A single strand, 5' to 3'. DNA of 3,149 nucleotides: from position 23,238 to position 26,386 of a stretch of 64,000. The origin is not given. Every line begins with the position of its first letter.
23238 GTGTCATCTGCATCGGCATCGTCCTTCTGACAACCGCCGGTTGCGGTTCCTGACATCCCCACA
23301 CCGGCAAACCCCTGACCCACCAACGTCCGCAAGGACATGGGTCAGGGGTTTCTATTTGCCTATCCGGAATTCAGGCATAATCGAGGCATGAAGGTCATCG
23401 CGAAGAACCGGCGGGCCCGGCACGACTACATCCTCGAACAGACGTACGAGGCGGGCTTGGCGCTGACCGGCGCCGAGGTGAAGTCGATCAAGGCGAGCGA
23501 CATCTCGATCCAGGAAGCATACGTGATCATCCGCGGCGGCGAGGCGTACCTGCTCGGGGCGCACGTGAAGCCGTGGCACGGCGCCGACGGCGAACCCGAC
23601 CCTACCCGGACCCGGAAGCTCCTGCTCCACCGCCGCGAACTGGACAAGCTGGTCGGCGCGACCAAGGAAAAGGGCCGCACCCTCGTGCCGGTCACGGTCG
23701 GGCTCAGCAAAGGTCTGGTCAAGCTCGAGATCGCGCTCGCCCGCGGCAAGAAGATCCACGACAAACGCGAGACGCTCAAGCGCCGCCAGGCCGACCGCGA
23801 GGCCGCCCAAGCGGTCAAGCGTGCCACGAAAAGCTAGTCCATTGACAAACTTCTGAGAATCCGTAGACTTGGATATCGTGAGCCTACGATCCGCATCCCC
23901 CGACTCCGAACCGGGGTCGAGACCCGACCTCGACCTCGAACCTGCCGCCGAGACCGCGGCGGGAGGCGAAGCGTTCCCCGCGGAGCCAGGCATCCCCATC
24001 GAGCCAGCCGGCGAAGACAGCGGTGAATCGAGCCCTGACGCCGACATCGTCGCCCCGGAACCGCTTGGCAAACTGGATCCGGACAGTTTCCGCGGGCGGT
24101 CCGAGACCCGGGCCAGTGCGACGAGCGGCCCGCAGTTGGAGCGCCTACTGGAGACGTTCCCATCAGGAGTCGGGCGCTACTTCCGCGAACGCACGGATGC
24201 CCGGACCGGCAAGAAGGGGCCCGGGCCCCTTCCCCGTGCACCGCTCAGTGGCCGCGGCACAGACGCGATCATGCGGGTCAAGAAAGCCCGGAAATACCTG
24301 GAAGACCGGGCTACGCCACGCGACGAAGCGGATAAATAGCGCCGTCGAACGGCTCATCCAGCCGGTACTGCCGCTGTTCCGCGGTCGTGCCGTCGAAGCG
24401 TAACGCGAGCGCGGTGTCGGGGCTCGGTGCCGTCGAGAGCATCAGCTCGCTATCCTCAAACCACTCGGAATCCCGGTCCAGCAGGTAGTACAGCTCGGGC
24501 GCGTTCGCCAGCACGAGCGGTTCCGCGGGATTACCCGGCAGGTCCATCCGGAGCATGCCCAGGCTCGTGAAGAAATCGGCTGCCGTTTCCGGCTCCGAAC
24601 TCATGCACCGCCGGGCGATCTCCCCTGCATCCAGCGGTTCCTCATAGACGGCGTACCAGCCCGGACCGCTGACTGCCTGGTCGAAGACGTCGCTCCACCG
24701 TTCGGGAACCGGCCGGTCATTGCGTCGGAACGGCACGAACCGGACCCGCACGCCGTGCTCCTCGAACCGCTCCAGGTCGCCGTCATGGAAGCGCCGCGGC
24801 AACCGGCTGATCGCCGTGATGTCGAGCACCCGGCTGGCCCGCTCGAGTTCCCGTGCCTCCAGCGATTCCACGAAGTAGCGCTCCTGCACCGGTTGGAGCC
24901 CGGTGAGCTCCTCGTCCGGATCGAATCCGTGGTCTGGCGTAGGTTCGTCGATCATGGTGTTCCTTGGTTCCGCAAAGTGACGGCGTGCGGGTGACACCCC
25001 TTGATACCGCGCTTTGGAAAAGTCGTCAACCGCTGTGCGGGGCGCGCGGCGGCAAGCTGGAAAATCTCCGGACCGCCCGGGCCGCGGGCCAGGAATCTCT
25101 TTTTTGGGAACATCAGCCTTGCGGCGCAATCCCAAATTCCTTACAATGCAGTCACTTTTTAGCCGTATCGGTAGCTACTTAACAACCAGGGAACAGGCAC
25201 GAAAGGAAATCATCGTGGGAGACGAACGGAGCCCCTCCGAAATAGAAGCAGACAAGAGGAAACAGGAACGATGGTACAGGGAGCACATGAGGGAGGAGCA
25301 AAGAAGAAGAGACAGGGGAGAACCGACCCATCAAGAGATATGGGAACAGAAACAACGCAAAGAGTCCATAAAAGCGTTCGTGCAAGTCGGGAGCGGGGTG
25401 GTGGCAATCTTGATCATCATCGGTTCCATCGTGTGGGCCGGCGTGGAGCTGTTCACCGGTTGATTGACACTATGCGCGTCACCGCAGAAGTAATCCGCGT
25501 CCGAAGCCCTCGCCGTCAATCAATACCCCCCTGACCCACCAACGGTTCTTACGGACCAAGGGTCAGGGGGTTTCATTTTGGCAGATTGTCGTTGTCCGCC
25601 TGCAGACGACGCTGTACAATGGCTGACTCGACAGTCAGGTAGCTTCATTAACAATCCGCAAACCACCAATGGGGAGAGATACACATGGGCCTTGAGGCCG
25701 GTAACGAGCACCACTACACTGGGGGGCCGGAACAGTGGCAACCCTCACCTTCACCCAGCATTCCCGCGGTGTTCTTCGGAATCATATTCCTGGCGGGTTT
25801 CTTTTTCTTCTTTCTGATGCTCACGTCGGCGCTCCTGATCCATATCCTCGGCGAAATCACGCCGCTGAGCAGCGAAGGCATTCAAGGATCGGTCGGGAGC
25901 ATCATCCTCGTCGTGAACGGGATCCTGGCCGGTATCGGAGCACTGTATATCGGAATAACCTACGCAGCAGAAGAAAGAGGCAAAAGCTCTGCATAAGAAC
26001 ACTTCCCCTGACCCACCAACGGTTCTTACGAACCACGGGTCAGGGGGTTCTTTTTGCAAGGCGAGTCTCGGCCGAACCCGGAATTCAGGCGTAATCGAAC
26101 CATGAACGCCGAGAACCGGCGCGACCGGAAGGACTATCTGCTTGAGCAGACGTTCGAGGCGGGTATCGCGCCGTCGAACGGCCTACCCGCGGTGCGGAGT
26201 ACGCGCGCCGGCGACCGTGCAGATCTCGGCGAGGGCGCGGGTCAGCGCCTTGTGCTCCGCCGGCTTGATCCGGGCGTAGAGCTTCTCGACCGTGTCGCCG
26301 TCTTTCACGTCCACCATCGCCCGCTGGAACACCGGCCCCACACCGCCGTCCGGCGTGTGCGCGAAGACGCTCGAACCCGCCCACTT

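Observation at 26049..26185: Diverged second copy of the smpB promoter and 5' coding end abutting the purN 3' end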

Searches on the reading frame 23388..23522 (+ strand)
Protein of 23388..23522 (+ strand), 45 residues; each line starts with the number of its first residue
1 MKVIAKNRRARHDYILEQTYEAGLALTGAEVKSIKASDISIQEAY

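Call 57: search_protein_families(library=pfam, proteins=[window:23388-23522:+], max_evalue=10)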
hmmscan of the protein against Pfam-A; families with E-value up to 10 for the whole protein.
seq(45 aa): 1 family
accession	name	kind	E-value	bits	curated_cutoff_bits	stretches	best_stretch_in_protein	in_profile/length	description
PF01668.23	SmpB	-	3.2e-15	56.7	27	1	4-45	1-42/143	SmpB protein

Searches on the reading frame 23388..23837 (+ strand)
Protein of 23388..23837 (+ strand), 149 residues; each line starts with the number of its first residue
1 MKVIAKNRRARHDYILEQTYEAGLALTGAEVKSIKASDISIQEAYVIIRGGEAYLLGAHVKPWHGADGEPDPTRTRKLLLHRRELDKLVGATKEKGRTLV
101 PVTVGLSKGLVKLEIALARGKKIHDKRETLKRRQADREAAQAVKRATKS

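Call 10: search_protein_families(library=pfam, proteins=[window:23388-23837:+], max_evalue=0.01)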
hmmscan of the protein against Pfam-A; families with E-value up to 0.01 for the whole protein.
window:23388-23837:+ (149 aa): 1 family
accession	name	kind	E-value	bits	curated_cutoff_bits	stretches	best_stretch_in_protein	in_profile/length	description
PF01668.23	SmpB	-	6.1e-52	175.8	27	1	4-144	1-142/143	SmpB protein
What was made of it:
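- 23388..23837 (+): Live smpB (149 aa). Pfam SmpB 6e-52 (call 10).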

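Call 12: find_related_loci(query=window:23388-23837:+, collection=genome_contigs, flank=10000)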
Query window:23388-23837:+ (149 aa) in genome_contigs; peptide patterns used: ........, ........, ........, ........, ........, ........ (x = any residue, [..] = any of these).
599 stretches matched a pattern (row limit reached: there are more); 390 encode a relative of the query (tblastn E <= 1e-3); the best 80 are kept; 80 distinct loci.
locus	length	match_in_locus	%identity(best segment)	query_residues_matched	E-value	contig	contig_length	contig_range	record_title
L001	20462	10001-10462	88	1-149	1e-84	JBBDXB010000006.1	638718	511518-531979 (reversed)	MAG: Patescibacteria group bacterium isolate LejiaD_63_101 Lejia_D_5_length_638718_cov_62, whole genome shotgun sequence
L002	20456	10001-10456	88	1-149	1e-83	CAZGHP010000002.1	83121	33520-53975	MAG TPA_asm: uncultured Candidatus Saccharibacteria bacterium isolate SRP136066_co1_225 genome assembly, contig: NODE_15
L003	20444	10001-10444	80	1-148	5e-76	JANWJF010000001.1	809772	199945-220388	MAG: Candidatus Saccharimonadia bacterium isolate CRAIB_MAG60 c_000000093432, whole genome shotgun sequence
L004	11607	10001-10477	73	1-148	3e-72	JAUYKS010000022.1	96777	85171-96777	MAG: bacterium isolate C24_metabat.bin.208 C24_k141_544258, whole genome shotgun sequence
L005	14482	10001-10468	75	1-148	3e-71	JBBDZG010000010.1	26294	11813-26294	MAG: Patescibacteria group bacterium isolate LejiaD_65_15 Lejia_D_3010_length_26294_cov_8, whole genome shotgun sequence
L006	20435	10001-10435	54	2-145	5e-52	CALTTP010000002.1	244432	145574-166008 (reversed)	MAG: uncultured Peptoniphilaceae bacterium isolate S3CtOaL6XM_bin.11.MAG genome assembly, contig: NODE_11_length_244432_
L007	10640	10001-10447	52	1-148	4e-49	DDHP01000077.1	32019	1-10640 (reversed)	MAG TPA_asm: Deferribacteraceae bacterium UBA1873 UBA1873_contig_1665, whole genome shotgun sequence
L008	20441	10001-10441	52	1-145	1e-46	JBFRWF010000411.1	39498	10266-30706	MAG: Xenococcaceae cyanobacterium isolate 08_in_wi_poop_bin.1 08InWiPooB1_c_000002679867, whole genome shotgun sequence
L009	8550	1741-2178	53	2-145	1e-46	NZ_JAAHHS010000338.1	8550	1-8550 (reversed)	MAG: Moorena sp. SIO3H5 3H5_NODE_338, whole genome shotgun sequence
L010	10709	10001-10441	52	1-146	2e-46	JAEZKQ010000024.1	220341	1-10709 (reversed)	MAG: Bacillota bacterium isolate OH_CDB_36 k127_866451, whole genome shotgun sequence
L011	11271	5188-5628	52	2-146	2e-46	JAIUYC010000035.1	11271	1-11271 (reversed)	MAG: Coleofasciculus sp. S288 contig-91_3809, whole genome shotgun sequence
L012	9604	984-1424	52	1-145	5e-46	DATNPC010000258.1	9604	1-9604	MAG TPA_asm: Allocoleopsis sp. isolate SMAG_U16471 k141_535345, whole genome shotgun sequence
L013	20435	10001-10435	51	2-144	7e-46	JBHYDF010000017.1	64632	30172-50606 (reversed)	MAG: Nostocaceae cyanobacterium isolate CCAP1427_2_bin-003C CCAP1427_2_bin-003C_c17, whole genome shotgun sequence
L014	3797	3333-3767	53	2-144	5e-46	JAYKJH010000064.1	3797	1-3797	MAG: Nostocaceae cyanobacterium isolate 827261 NODE_9886574, whole genome shotgun sequence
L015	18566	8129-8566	53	1-144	1e-45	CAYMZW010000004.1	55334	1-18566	MAG TPA_asm: uncultured Rivularia sp. isolate SRP063590_co1_49 genome assembly, contig: NODE_533_length_55334_cov_97.764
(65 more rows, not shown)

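Call 23: find_related_loci(query=window:23388-23837:+, collection=metagenome_contigs, flank=6000)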
Query window:23388-23837:+ (149 aa) in metagenome_contigs; peptide patterns used: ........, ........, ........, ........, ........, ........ (x = any residue, [..] = any of these).
600 stretches matched a pattern (row limit reached: there are more); 379 encode a relative of the query (tblastn E <= 1e-3); the best 80 are kept; 80 distinct loci.
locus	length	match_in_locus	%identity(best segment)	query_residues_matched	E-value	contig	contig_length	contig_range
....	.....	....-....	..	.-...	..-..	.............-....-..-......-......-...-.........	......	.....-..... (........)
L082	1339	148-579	54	2-144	4e-49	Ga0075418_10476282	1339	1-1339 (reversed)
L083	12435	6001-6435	54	2-144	6e-47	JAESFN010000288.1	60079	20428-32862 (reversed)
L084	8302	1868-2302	54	2-144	3e-46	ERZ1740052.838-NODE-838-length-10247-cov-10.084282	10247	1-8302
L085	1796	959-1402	51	1-146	2e-46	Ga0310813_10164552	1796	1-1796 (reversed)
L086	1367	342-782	48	2-147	3e-47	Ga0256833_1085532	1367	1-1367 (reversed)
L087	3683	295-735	49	1-145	1e-45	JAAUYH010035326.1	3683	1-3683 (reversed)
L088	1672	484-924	50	1-145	2e-46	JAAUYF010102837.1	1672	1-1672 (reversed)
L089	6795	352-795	50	1-146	7e-45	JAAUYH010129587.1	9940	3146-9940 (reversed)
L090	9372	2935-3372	51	2-145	6e-45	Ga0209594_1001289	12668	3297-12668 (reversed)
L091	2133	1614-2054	50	1-145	4e-45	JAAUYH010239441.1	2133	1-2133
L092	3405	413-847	53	2-144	9e-45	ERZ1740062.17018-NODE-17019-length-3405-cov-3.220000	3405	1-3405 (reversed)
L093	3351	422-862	49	1-145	2e-44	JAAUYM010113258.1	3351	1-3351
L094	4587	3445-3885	49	1-145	2e-44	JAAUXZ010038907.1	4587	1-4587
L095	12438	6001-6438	51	1-145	2e-44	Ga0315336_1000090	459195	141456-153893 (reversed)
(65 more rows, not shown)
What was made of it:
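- Tried and rejected: Metagenome scan with SmpB (call 23).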

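Call 26: find_homologous_proteins(query=window:23388-23837:+, max_evalue=1e-40)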
Query window:23388-23837:+ (149 aa): 215 proteins with E <= 1e-40 among 8000 candidates; the best 120 are listed.
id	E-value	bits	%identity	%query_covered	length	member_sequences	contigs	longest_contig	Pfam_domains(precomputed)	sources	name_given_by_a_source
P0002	4.5e-88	310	100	100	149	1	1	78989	PF01668.24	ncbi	-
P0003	1.1e-76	273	88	100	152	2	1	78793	PF01668.24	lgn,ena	-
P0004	1.6e-76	273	88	100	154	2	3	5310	PF01668.24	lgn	-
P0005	4.4e-70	252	80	99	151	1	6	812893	PF01668.24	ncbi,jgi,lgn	ncbi:MAG TPA: SsrA-binding protein SmpB [Patescibacteria group bacterium]|jgi:SsrA-binding protein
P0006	6.7e-68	245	77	99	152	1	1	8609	PF01668.24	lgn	-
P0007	7.4e-66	238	80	97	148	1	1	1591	PF01668.24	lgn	-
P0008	1.0e-65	238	75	99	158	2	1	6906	PF01668.24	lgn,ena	-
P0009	2.8e-65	236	75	99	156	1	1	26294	PF01668.24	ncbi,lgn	ncbi:MAG: SsrA-binding protein SmpB [Patescibacteria group bacterium]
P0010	2.2e-64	233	76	89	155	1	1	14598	PF01668.24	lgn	-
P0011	1.3e-50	189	65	90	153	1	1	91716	PF01668.24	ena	-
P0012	2.2e-46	175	61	95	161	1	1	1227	PF01668.24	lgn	-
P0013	4.7e-46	174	59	99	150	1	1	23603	PF01668.24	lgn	-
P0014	6.2e-46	174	54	97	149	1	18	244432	PF01668.24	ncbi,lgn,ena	-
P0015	1.8e-44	169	59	97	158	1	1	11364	PF01668.24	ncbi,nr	ncbi:MAG TPA: SsrA-binding protein SmpB [Nevskiales bacterium]|nr:SsrA-binding protein SmpB [Nevskia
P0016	4.7e-44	167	58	97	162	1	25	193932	PF01668.24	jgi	jgi:SsrA-binding protein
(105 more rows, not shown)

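Call 27: find_encoding_contigs(protein=P0006, flank=6000, max_places=3)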
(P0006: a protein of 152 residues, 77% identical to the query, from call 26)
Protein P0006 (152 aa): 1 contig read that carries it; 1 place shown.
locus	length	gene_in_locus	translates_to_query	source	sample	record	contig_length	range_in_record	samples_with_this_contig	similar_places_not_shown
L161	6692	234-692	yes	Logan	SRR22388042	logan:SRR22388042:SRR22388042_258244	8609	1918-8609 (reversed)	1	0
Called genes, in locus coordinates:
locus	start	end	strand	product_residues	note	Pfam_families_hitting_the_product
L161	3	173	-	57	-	?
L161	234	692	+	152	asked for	PF01668:SmpB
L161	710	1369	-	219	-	PF00551:Formyl_trans_N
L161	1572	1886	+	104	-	-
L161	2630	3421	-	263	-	PF12686:DUF3800 (weak)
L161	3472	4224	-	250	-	PF02129:Peptidase_S15 (faint), PF00561:Abhydrolase_1 (faint), PF12146:Hydrolase_4, PF12697:Abhydrolase_6, PF20408:Abhydrolase_11 (faint), PF00326:Peptidase_S9 (faint)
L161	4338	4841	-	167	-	-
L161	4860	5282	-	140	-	PF06983:3-dmu-9_3-mt, PF00903:Glyoxalase (weak)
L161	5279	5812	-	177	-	PF06983:3-dmu-9_3-mt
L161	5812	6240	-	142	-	PF06983:3-dmu-9_3-mt, PF00903:Glyoxalase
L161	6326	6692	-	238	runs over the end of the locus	PF12697:Abhydrolase_6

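Call 28: find_encoding_contigs(protein=P0010, flank=6000, max_places=3)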
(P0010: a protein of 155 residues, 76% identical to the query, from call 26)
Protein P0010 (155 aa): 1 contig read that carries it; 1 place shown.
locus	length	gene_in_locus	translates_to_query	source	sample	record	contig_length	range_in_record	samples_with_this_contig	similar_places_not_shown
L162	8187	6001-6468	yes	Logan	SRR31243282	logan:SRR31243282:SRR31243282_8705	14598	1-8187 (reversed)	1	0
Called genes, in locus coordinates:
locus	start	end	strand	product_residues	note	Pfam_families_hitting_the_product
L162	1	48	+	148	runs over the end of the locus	PF00903:Glyoxalase (weak)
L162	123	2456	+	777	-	-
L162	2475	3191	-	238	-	PF09976:TPR_21 (faint), PF07719:TPR_2 (faint), PF13424:TPR_12 (faint), PF17874:TPR_MalT (weak)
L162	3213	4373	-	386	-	-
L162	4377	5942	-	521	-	PF03485:Arg_tRNA_synt_N, PF09334:tRNA-synt_1g (faint), PF00750:tRNA-synt_1d (weak), PF01921:tRNA-synt_1f (faint), PF01406:tRNA-synt_1e (faint), PF00750:tRNA-synt_1d, PF05746:DALR_1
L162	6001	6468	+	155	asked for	PF01668:SmpB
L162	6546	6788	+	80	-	-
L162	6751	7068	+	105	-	-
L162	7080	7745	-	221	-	PF00551:Formyl_trans_N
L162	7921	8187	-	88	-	?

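Call 29: find_encoding_contigs(protein=P0008, flank=6000, max_places=3)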
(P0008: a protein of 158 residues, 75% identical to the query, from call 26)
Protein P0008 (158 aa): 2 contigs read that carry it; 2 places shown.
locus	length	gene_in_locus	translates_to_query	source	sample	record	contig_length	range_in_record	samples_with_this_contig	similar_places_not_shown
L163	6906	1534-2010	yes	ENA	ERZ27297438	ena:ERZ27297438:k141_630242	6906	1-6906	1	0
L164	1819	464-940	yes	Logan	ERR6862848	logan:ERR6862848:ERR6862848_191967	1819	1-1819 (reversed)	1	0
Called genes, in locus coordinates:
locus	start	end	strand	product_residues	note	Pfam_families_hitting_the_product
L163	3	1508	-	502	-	?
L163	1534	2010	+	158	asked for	PF01668:SmpB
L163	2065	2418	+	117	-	-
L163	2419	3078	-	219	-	-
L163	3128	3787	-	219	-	PF00551:Formyl_trans_N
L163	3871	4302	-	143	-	-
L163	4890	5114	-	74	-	-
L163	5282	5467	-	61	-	-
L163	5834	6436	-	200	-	-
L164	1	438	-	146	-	?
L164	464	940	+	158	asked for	PF01668:SmpB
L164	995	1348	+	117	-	-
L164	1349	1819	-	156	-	?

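Call 30: find_encoding_contigs(protein=P0004, flank=6000, max_places=4)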
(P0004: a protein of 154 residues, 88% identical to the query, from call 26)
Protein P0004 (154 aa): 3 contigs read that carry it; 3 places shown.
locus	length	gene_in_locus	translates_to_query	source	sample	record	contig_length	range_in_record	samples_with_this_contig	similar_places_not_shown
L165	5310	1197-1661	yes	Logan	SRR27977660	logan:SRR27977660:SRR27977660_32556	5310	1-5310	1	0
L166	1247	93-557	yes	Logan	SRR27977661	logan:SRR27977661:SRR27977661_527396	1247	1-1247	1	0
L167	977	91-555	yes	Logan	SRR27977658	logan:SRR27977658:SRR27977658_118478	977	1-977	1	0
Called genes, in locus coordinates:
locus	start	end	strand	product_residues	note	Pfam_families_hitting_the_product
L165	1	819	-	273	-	?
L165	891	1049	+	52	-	-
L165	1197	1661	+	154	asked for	PF01668:SmpB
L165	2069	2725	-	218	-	-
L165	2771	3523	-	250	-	PF00551:Formyl_trans_N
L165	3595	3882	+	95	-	PF03992:ABM (weak)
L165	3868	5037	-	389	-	PF00278:Orn_DAP_Arg_deC, PF02784:Orn_Arg_deC_N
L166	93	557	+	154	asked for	PF01668:SmpB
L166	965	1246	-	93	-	?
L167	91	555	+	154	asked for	PF01668:SmpB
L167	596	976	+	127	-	?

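Call 50: search_protein_families(library=pfam, proteins=[L001:14547-15305:+, L001:15312-16310:+, L001:16355-16750:+, L001:16693-17094:+, L001:17730-18281:-, L001:18312-19229:-, L001:19039-20007:+, L001:17298-17654:-], max_evalue=0.001)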
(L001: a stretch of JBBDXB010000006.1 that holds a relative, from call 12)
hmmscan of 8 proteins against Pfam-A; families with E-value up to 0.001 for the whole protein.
L001:14547-15305:+ (252 aa): 0 families

L001:15312-16310:+ (332 aa): 0 families

L001:16355-16750:+ (131 aa): 0 families

L001:16693-17094:+ (133 aa): 0 families

L001:17730-18281:- (183 aa): 0 families

L001:18312-19229:- (305 aa): 1 family
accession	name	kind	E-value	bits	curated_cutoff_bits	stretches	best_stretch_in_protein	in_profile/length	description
PF00892.27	EamA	-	1.7e-36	125.9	28.2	2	10-140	3-134/135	EamA-like transporter family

L001:19039-20007:+ (322 aa): 7 families
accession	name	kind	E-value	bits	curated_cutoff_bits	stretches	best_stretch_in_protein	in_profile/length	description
PF13649.12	Methyltransf_25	-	3.2e-11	44.2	27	1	164-256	2-94/97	Methyltransferase domain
PF13847.12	Methyltransf_31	-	6.1e-11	42.6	27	1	161-232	5-80/145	Methyltransferase domain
PF08241.18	Methyltransf_11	-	1e-10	42.5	21.2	1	164-261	1-93/95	Methyltransferase domain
PF08242.18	Methyltransf_12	-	1.4e-07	32.6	30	1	164-260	1-97/98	Methyltransferase domain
PF13489.12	Methyltransf_23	-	5.2e-07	30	27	1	153-215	16-76/164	Methyltransferase domain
PF05724.17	TPMT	-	7e-07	29.6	26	1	127-203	3-81/218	Thiopurine S-methyltransferase (TPMT)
PF03848.20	TehB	-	2.9e-05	24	20.4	1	159-211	30-82/193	Tellurite resistance protein TehB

L001:17298-17654:- (118 aa): 0 families
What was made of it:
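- Tried and rejected: Integrase search in L001's post-tmRNA region that holds the tm4-like gene and hairpin (call 50).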

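Call 56: search_protein_families(library=ncbifam, proteins=[window:23388-23837:+], max_evalue=0.01)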
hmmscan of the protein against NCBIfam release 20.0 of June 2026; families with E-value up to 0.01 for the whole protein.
window:23388-23837:+ (149 aa): 2 families
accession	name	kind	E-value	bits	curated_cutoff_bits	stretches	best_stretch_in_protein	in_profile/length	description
NF003843.0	PRK05422.1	equivalog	1.9e-54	183.5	130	1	2-145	11-155/156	SsrA-binding protein SmpB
TIGR00086.1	smpB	equivalog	1.6e-48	164.4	119.1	1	3-144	1-144/144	SsrA-binding protein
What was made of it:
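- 23388..23837 (+): NCBIfam SmpB equivalog 183.5 bits against a cut-off of 130 (call 56).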

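Call 59: list_cluster_members(proteins=[P0002, P0001])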
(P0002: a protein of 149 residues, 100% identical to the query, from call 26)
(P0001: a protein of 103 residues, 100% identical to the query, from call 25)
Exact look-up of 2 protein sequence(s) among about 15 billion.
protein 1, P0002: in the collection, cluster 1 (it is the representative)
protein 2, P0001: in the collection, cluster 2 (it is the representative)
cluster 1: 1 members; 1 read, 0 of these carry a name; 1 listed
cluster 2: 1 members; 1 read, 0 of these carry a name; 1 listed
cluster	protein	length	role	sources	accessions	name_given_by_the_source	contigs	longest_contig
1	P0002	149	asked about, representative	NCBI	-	-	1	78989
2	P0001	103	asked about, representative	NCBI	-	-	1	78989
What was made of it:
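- Tried and rejected: Cluster look-up for the source organism's name (call 59): no name on record.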

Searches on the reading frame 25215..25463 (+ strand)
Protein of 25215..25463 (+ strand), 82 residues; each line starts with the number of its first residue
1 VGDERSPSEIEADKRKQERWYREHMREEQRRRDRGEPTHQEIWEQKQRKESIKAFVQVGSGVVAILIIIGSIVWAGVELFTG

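Call 10: search_protein_families(library=pfam, proteins=[window:25215-25463:+], max_evalue=0.01)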
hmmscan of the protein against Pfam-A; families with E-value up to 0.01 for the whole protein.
window:25215-25463:+ (82 aa): 0 families

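Call 43: find_homologous_proteins(query=window:25215-25463:+, max_evalue=0.01)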
Query window:25215-25463:+ (82 aa): 1 proteins with E <= 0.01 among 1 candidates.
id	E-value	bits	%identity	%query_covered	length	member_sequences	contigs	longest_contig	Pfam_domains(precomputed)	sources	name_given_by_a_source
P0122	2.4e-46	173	100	100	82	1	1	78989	-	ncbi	-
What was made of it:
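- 25215..25463 (+): tm3: 82-aa ORF with a charged N-terminal part and one hydrophobic segment. Orphan. The 5.8-billion-protein search returned only itself (call 43).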

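Call 56: search_protein_families(library=ncbifam, proteins=[window:25215-25463:+], max_evalue=0.01)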
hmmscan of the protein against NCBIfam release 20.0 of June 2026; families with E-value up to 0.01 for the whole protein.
window:25215-25463:+ (82 aa): 0 families
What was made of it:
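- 25215..25463 (+): No Pfam or NCBIfam match (calls 10, 56).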

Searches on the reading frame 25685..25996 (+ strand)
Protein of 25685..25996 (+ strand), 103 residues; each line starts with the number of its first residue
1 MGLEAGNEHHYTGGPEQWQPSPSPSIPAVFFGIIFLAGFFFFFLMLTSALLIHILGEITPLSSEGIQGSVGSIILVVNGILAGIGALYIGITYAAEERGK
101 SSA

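Call 10: search_protein_families(library=pfam, proteins=[window:25685-25996:+], max_evalue=0.01)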
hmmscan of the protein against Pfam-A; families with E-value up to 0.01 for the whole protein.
window:25685-25996:+ (103 aa): 0 families

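Call 24: find_encoding_contigs(protein=window:25685-25996:+, flank=6000, max_places=10)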
Protein window:25685-25996:+ (103 aa): no gene with exactly this product is on record in the collection.

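Call 25: find_homologous_proteins(query=window:25685-25996:+, max_evalue=0.01)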
Query window:25685-25996:+ (103 aa): 1 proteins with E <= 0.01 among 7 candidates.
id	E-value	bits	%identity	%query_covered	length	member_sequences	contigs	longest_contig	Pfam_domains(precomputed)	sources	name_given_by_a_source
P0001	2.8e-59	215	100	100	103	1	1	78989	-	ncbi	-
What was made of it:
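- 25685..25996 (+): tm4: 103-aa hydrophobic ORF. Its only relative is a partial ORF in L001 about 6 kb beyond that genome's tmRNA. The protein search returned only itself (call 25).
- Tried and rejected: Exact look-up of tm4 (call 24) and protein searches with tm4 and tm3 (calls 25, 43).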

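Call 56: search_protein_families(library=ncbifam, proteins=[window:25685-25996:+], max_evalue=0.01)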
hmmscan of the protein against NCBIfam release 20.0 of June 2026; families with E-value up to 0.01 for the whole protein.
window:25685-25996:+ (103 aa): 0 families

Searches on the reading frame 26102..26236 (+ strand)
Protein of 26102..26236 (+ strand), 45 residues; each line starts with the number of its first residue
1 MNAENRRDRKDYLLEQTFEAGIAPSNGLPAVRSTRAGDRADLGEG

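Call 57: search_protein_families(library=pfam, proteins=[window:26102-26236:+], max_evalue=10)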
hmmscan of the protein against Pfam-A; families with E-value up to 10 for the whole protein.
seq(45 aa): 1 family
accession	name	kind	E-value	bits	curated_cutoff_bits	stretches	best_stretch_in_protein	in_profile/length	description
PF01668.23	SmpB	-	0.0054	17.1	27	1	3-37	2-34/143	SmpB protein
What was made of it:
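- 26102..26171 (+): Pseudo-smpB: ATG plus 23 codons, with codons 3-4 deleted and K6E, A10D, H12K and Y20F changes. Pfam SmpB 17.1 bits, below the cut-off of 27 (call 57).
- On SmpB gene (Pfam PF01668 / NCBIfam TIGR00086): The fragment covers profile positions 2-34 only, at 17.1 bits against a cut-off of 27 (call 57).
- Checked: The fragment's translation still gives a weak Pfam SmpB signal, 17.1 bits and E 0.005, below the cut-off of 27 (call 57).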
